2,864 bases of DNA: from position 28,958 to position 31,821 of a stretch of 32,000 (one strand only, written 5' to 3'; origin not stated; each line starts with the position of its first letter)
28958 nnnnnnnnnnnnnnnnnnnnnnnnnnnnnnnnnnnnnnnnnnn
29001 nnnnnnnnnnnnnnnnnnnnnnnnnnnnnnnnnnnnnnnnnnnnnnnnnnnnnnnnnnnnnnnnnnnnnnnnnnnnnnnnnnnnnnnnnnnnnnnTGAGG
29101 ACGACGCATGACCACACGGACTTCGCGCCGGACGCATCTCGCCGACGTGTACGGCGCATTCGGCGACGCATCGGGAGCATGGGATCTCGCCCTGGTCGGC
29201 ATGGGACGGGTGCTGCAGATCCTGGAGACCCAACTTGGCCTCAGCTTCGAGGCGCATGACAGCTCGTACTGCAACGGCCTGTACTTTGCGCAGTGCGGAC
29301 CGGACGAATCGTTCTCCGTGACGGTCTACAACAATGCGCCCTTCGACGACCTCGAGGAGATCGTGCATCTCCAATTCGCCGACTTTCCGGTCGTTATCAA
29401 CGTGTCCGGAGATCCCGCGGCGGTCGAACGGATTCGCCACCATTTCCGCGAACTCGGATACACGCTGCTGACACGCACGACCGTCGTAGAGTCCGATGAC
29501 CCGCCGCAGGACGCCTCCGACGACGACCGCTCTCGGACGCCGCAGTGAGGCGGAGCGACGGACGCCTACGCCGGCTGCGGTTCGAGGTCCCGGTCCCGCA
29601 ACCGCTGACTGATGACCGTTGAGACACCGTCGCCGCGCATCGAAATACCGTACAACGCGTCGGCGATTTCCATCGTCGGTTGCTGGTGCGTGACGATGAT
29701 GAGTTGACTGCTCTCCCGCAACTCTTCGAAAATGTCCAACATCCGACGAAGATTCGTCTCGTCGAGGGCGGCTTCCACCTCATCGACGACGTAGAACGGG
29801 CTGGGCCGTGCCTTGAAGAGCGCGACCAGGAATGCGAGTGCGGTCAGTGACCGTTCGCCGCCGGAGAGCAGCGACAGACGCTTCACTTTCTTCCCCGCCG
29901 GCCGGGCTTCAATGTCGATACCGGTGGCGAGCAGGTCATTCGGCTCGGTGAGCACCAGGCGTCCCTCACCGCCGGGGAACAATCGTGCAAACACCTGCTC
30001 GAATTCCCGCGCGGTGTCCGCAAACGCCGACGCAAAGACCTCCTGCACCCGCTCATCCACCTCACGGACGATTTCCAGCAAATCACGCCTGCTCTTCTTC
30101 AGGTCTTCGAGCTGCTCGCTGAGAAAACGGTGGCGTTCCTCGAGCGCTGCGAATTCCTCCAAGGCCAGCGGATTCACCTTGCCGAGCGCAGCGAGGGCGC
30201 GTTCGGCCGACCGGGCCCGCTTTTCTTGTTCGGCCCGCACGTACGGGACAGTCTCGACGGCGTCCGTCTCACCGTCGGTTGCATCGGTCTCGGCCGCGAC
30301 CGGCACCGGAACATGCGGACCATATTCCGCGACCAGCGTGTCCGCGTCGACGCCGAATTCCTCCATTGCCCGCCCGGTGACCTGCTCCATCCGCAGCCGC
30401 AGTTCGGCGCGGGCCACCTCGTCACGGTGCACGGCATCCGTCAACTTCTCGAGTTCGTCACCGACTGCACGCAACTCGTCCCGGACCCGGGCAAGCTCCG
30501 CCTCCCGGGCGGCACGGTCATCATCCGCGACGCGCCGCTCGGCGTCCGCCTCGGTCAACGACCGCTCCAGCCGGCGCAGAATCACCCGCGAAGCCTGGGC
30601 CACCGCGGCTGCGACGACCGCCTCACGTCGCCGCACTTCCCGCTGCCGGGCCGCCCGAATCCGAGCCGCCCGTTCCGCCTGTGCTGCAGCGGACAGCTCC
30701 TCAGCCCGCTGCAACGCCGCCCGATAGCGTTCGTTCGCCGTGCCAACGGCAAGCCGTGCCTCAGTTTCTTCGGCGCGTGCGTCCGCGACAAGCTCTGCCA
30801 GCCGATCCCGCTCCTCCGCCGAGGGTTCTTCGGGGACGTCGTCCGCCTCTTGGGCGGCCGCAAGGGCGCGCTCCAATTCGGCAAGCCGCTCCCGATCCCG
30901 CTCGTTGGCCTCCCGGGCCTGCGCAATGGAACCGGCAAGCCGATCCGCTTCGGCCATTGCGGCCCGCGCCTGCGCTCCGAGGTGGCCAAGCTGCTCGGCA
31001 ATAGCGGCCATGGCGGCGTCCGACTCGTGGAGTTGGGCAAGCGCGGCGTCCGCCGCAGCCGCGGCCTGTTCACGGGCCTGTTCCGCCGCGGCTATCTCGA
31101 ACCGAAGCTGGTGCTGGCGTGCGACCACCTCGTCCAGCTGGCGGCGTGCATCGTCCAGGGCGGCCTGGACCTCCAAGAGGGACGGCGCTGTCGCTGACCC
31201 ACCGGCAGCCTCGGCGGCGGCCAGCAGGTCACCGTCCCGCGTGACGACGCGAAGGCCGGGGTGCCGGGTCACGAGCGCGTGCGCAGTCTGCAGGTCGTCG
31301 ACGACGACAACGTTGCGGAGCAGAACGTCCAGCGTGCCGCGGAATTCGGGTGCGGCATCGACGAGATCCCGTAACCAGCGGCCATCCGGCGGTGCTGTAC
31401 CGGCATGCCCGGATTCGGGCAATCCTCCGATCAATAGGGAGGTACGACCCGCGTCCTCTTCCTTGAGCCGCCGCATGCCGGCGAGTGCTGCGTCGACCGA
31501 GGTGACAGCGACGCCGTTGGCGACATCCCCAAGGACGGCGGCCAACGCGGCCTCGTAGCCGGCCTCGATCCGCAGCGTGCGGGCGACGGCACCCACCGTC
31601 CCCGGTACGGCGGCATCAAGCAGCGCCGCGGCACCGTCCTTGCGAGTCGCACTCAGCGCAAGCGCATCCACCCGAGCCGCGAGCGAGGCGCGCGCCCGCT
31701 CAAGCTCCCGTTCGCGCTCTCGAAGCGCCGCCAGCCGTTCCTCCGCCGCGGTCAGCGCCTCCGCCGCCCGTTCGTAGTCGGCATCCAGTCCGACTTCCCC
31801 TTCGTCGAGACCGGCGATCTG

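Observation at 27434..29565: Plus-strand two-gene island inserted between ftsY and smc: toxin / immunity-like pair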

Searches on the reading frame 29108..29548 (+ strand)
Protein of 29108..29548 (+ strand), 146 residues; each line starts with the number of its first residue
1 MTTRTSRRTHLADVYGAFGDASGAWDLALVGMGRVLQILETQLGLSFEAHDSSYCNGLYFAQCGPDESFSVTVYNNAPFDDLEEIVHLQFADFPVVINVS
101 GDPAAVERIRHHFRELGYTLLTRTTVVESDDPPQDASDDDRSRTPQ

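Call 3: search_protein_families(library=pfam, proteins=[window:29108-29548:+], max_evalue=0.1)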
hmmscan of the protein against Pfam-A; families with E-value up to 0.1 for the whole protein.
window:29108-29548:+ (146 aa): 1 family
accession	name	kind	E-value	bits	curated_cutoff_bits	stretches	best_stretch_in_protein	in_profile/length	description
PF13538.12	UvrD_C_2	-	0.053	13.8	27.4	0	93-125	15-46/52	UvrD-like helicase C-terminal domain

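Call 4: search_protein_families(library=ncbifam, proteins=[window:29108-29548:+], max_evalue=0.1)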
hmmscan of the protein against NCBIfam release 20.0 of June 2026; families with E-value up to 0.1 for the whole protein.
window:29108-29548:+ (146 aa): 0 families

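Call 7: search_solved_structures(query=window:29108-29548:+, max_evalue=10)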
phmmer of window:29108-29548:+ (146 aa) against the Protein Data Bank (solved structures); distinct sequences matched with E-value up to 10: 1.
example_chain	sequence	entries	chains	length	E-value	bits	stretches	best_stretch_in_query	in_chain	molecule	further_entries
2sas_A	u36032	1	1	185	1.4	12.2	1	79-124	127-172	SARCOPLASMIC CALCIUM-BINDING PROTEIN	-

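Call 10: find_homologous_proteins(query=window:29108-29548:+)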
Query window:29108-29548:+ (146 aa): 1 proteins with E <= 0.001 among 95 candidates.
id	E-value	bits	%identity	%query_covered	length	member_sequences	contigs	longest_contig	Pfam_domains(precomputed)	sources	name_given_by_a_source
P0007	6.3e-90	317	96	100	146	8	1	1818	-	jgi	-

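Call 56: search_protein_representatives(protein=window:29108-29545:+)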
Query: 146 residues. Proteins with E-value up to 0.001 (for the whole library): 11; up to 1e-10: 2; up to 1e-30: 1. The best 11 are listed.
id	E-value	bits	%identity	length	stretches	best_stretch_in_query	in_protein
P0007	2.0e-90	316.5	96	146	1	1-146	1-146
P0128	1.5e-13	67.2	41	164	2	10-61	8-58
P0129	2.4e-08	50.4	45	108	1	33-101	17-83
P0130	1.1e-07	48.3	36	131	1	37-141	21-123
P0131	6.5e-07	45.7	24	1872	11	57-114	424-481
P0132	5.0e-06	42.9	36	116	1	13-119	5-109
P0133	2.9e-05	40.4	25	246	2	13-124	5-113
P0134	3.5e-04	36.9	36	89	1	40-125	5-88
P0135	4.4e-04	36.6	31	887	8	62-97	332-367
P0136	6.7e-04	36.0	33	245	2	41-109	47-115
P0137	9.7e-04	35.4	34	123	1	38-123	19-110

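Call 58: search_protein_families(library=pfam, proteins=[P0128, P0129, P0130, P0131, P0132, P0133, P0134, P0135, P0136, P0137], max_evalue=0.01)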
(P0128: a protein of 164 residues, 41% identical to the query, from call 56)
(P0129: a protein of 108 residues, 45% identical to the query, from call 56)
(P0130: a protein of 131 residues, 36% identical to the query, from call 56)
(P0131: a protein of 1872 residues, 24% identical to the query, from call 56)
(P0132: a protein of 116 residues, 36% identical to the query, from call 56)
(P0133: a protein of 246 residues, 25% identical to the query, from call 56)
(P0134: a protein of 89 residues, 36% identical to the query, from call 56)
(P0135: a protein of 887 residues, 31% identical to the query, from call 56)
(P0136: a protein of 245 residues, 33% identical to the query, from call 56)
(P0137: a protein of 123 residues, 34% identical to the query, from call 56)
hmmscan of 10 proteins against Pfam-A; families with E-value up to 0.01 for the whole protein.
P0128 (164 aa): 0 families

P0129 (108 aa): 0 families

P0130 (131 aa): 0 families

P0131 (1872 aa): 8 families
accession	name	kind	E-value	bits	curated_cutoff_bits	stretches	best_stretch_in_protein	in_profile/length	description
PF23398.1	FAZ1_cons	-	4.7e-272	879.5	27.5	12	1289-1376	2-92/93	FAZ1, conserved domain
PF00683.22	TB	-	2.1e-16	59.9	22.2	0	35-54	22-41/44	TB domain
PF10330.14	Stb3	-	2e-12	47.4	25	0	50-75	27-52/90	Putative Sin3 binding protein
PF09457.15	RBD-FIP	-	2.9e-08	33.8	23.3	0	40-51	29-40/41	FIP domain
PF18604.6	PreAtp-grasp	-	7.8e-08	33.2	27.5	0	1787-1848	20-80/94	Pre ATP-grasp domain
PF06228.19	ChuX_HutX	-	0.0012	19.1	25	0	15-48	5-38/134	Haem utilisation ChuX/HutX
PF10370.14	Rv2993c-like_N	-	0.0025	19.1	21.3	0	1277-1303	5-31/50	Rv2993c-like, N-terminal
PF09339.16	HTH_IclR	-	0.003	17.8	22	0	55-72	22-39/52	IclR helix-turn-helix domain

P0132 (116 aa): 0 families

P0133 (246 aa): 0 families

P0134 (89 aa): 0 families

P0135 (887 aa): 5 families
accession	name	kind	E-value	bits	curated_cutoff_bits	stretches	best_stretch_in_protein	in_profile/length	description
PF07710.16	P53_tetramer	-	9.8e-06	25.3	20.7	0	334-343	7-16/42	P53 tetramerisation motif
PF25099.1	GOLD_PATL1_C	-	4.9e-05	23.5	34.5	0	334-362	38-66/85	Patellin-1-like, C-terminal GOLD domain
PF14533.12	USP7_C2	-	7.4e-05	23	29.4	0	330-356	26-52/204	Ubiquitin-specific protease C-terminal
PF16537.11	T2SSB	-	0.00038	20.5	28.4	0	859-880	24-45/60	Type II secretion system protein B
PF17137.9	DUF5110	-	0.0038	17.7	27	0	554-582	42-70/71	Domain of unknown function (DUF5110)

P0136 (245 aa): 0 families

P0137 (123 aa): 0 families
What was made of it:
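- Tried and rejected: They turned out to be eukaryote-type repeat proteins (FAZ1) and were rejected (calls 56, 58).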

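Call 74: predict_structure(alignment_id=A7)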
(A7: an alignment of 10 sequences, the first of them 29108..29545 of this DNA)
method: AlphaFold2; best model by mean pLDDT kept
length: 146 residues; sequences in the alignment: 10
mean_pLDDT: 79.3   pTM: 0.72
mean pLDDT of the five models: 79.3, 79.2, 79.2, 79.1, 77.2
residues with pLDDT >= 90: 55; 70-90: 47; 50-70: 36; < 50: 8
segments of 3 or more residues with pLDDT < 50: 21-23
pLDDT, mean of each block of 10 residues (from residue 1): 62 84 54 87 91 84 91 83 76 91 93 91 84 55 50
secondary structure, 60 per line:
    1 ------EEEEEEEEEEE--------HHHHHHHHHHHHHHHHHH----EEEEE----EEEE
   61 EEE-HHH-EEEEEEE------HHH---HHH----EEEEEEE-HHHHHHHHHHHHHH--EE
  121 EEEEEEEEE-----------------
elements in order: E7-17 H26-43 E48-52 E57-63 E69-75 E95-101 H103-116 E119-129
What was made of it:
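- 29108..29548 (+): Immunity gene, 146 aa, pI 4.5. AF2 pLDDT 79 (call 74).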

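Call 78: fold_search(model_id=the predicted structure, library=pdb)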
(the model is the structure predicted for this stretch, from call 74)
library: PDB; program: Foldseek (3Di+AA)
matches with E <= 10: 950; with E <= 0.001: 0
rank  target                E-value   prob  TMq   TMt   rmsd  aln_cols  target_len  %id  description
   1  3c6k_B                3.7e-03  0.96  0.30  0.17   6.4       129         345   12  Crystal structure of human spermine synthase in complex with spermidine and 5-methylthioadenosine (released 2008-02-19)
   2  5o5j_F                2.8e-02  0.51  0.25  0.31   7.5       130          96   12  Structure of the 30S small ribosomal subunit from Mycobacterium smegmatis (released 2017-07-12)
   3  9fia_B6               2.8e-02  0.35  0.22  0.26  13.5       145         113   12  SSU(body) structure derived from the SSU sample of the mitoribosome from T. gondii. (released 2024-12-11)
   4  2fpn                  3.2e-02  0.98  0.49  0.37   4.2       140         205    8  The crystal structure of the ywmB protein from Bacillus subtilis (released 2006-03-14)
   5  4kr1                  3.2e-02  0.85  0.34  0.25   6.6       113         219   10  Crystal structure of the kinetechore protein Iml3 from budding yeast (released 2013-12-18)
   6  6c0w_K                3.2e-02  0.84  0.34  0.27   6.6       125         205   10  Cryo-EM structure of human kinetochore protein CENP-N with the centromeric nucleosome containing CENP-A (released 2018-01-17)
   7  4it3                  3.8e-02  0.82  0.34  0.25   7.1       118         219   12  Crystal Structure of Iml3 from S. cerevisiae (released 2013-10-16)
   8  5aj3_J                5.1e-02  0.23  0.23  0.24  13.5       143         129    8  Structure of the small subunit of the mammalian mitoribosome (released 2015-04-22)
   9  7k00_F                5.7e-02  0.51  0.26  0.34   8.6       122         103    9  Structure of the Bacterial Ribosome at 2 Angstrom Resolution (released 2020-09-23)
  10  4ybb_AF               5.7e-02  0.44  0.27  0.34  11.6       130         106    9  High-resolution structure of the Escherichia coli ribosome (released 2015-03-18)
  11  6ypu_g                5.7e-02  0.28  0.23  0.28   8.9       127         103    9  Acinetobacter baumannii ribosome-amikacin complex - 30S subunit body (released 2020-09-16)
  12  8cgu_F                7.2e-02  0.51  0.27  0.36   8.4       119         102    8  Gentamicin bound to the 30S body (released 2023-07-26)
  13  9igu_H                7.2e-02  0.30  0.27  0.28  13.2       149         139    8  Assembly intermediate of human mitochondrial ribosome small subunit bound to METTL15 and RBFA (Inward conformation) (S (released 2026-03-11)
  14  5d4o_A                8.2e-02  0.54  0.31  0.39   8.7       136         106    8  Structure of CPII, a nitrogen regulatory PII-like protein from Thiomonas intermedia K12, bound to ADP, AMP and bicarbo (released 2016-09-28)
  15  7pnt_H                8.2e-02  0.44  0.30  0.31  12.7       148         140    8  Assembly intermediate of mouse mitochondrial ribosome small subunit without mS37 in complex with RbfA and Tfb1m (released 2022-06-15)
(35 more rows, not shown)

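Call 104: search_protein_families(library=padloc, proteins=[window:29108-29548:+], max_evalue=0.1)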
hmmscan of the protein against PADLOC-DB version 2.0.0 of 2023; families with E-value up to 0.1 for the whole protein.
window:29108-29548:+ (146 aa): 0 families

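Call 105: search_protein_families(library=ncbifam, alignment_id=A5, max_evalue=0.1)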
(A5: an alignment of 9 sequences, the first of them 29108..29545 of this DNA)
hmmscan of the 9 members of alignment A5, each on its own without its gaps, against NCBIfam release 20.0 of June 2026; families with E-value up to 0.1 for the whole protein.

A. member 1, window:29108-29545:+ (146 aa): 0 families

B. families by the number of members that match (of 9 scanned): 0 families

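Call 106: search_protein_families(library=pfam, alignment_id=A5, max_evalue=1)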
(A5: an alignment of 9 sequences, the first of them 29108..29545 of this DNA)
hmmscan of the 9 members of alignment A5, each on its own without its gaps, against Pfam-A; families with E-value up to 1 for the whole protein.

A. member 1, window:29108-29545:+ (146 aa): 1 family
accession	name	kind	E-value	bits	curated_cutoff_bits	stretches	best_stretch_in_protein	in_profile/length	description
PF13538.12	UvrD_C_2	-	0.053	13.8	27.4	1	93-125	15-46/52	UvrD-like helicase C-terminal domain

B. families by the number of members that match (of 9 scanned): 3 families
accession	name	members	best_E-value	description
PF13538.12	UvrD_C_2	1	0.053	UvrD-like helicase C-terminal domain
PF08893.15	DUF1839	1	0.12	Domain of unknown function (DUF1839)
PF24015.1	DUF7329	1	0.27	Family of unknown function (DUF7329)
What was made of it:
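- Tried and rejected: Known immunity family for ORF B. Pfam, NCBIfam and PADLOC gave nothing (calls 3, 4, 58, 104-106).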

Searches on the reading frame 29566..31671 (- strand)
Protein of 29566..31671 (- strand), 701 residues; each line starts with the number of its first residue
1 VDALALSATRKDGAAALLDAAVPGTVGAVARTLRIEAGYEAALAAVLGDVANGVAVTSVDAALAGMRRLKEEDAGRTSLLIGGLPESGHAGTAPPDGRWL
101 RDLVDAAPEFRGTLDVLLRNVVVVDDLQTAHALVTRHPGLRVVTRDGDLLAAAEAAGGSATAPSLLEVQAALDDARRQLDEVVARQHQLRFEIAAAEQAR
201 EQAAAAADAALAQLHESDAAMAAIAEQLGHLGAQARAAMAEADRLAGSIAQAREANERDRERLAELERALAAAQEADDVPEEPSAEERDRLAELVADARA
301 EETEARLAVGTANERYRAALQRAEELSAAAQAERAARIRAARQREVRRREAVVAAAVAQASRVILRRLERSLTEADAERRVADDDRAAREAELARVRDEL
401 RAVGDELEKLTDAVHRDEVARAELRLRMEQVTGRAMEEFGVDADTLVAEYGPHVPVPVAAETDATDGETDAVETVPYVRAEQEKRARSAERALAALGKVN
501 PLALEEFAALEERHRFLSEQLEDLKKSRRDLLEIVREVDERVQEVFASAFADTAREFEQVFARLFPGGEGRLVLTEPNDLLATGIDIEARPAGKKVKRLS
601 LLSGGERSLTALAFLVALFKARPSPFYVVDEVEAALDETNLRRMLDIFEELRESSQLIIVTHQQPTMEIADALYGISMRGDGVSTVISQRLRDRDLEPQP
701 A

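Call 3: search_protein_families(library=pfam, proteins=[window:29566-31671:-], max_evalue=0.1)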
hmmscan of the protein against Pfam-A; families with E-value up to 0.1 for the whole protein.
window:29566-31671:- (701 aa): 5 families
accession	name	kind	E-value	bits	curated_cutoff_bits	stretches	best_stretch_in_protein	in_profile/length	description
PF02463.25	SMC_N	-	2e-26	93.3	40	1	434-684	135-219/220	RecF/RecN/SMC N terminal domain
PF06470.18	SMC_hinge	-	6.9e-19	68.8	22.5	1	23-133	2-115/116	SMC proteins Flexible Hinge Domain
PF13304.12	AAA_21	-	4.7e-09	37.2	27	1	501-663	166-299/304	AAA domain, putative AbiEii toxin, Type IV TA system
PF09828.14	ChrB_C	-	0.068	14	25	0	183-267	37-122/132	ChrB, C-terminal domain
PF05377.16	FlaC_arch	-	0.092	13.6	27.8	0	390-415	13-38/55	Flagella accessory protein C (FlaC)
